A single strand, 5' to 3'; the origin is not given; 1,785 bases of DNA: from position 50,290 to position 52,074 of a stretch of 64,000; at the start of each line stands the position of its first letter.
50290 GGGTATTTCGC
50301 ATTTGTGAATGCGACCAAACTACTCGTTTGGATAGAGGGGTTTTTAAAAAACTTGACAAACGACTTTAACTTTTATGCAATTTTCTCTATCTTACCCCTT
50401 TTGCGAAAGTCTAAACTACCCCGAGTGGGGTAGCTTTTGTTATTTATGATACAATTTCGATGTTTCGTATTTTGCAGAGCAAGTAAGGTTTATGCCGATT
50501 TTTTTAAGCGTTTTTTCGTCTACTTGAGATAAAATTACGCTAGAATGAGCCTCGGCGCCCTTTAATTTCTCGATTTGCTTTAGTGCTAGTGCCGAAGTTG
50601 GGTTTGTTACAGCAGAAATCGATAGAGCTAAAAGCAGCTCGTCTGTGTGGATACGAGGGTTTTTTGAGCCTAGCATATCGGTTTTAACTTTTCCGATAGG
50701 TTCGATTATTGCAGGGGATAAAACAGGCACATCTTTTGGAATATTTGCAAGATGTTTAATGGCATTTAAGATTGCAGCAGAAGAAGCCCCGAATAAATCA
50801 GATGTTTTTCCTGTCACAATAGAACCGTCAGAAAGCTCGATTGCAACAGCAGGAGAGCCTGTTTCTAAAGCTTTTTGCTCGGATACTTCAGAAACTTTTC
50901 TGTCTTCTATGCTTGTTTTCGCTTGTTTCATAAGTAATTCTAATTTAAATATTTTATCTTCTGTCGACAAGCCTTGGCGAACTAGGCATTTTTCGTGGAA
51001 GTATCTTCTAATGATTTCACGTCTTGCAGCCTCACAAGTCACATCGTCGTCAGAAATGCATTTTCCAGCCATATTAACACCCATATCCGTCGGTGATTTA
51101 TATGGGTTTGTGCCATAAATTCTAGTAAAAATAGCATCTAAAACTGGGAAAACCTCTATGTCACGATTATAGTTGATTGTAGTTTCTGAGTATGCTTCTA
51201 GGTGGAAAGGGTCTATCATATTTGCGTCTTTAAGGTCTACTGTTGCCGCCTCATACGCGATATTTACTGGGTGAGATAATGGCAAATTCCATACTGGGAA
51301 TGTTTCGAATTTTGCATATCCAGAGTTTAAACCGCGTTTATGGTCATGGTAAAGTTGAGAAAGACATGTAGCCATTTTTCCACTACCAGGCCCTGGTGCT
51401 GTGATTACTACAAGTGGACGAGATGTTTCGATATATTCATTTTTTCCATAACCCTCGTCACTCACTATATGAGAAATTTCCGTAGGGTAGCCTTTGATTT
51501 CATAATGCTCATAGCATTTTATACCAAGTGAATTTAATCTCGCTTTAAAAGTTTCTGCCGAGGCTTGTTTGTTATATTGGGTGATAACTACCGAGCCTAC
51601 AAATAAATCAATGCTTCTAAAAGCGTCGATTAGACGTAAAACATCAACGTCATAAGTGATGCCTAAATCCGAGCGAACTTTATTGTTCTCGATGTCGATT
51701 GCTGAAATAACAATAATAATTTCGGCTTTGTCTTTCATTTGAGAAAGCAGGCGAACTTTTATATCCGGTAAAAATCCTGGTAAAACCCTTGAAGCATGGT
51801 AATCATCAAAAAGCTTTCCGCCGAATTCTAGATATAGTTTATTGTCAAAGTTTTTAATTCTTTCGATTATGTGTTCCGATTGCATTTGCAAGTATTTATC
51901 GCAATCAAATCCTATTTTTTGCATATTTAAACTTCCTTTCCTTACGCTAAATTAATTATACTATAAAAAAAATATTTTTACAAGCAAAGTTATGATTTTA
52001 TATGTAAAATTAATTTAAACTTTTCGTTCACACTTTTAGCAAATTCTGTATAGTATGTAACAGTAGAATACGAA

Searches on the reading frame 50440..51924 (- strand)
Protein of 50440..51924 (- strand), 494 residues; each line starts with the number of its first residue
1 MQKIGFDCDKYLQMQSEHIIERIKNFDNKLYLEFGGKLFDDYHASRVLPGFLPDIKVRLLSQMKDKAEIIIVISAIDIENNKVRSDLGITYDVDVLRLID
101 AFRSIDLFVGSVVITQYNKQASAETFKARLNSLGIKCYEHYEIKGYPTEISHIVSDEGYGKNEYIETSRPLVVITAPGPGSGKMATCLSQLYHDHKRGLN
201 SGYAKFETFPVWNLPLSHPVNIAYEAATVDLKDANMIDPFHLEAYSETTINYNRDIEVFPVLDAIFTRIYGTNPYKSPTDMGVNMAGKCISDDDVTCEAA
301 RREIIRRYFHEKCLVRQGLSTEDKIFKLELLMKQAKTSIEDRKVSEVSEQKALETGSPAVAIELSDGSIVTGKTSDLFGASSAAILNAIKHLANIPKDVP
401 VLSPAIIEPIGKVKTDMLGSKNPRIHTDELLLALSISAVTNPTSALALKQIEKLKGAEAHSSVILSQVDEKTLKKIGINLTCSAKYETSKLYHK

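Call 35: search_protein_families(library=pfam, proteins=[window:50440-51924:-], max_evalue=0.00001)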
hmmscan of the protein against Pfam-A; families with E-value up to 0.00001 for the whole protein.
window:50440-51924:- (494 aa): 2 families
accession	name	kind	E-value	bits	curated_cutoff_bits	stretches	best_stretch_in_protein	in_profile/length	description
PF08903.17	DUF1846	-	1.7e-179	596.2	27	1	4-335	1-332/333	Domain of unknown function DUF1846, N-terminal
PF20921.3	DUF1846_C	-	8.3e-63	211.1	27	1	340-492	1-153/153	Domain of unknown function DUF1846, C-terminal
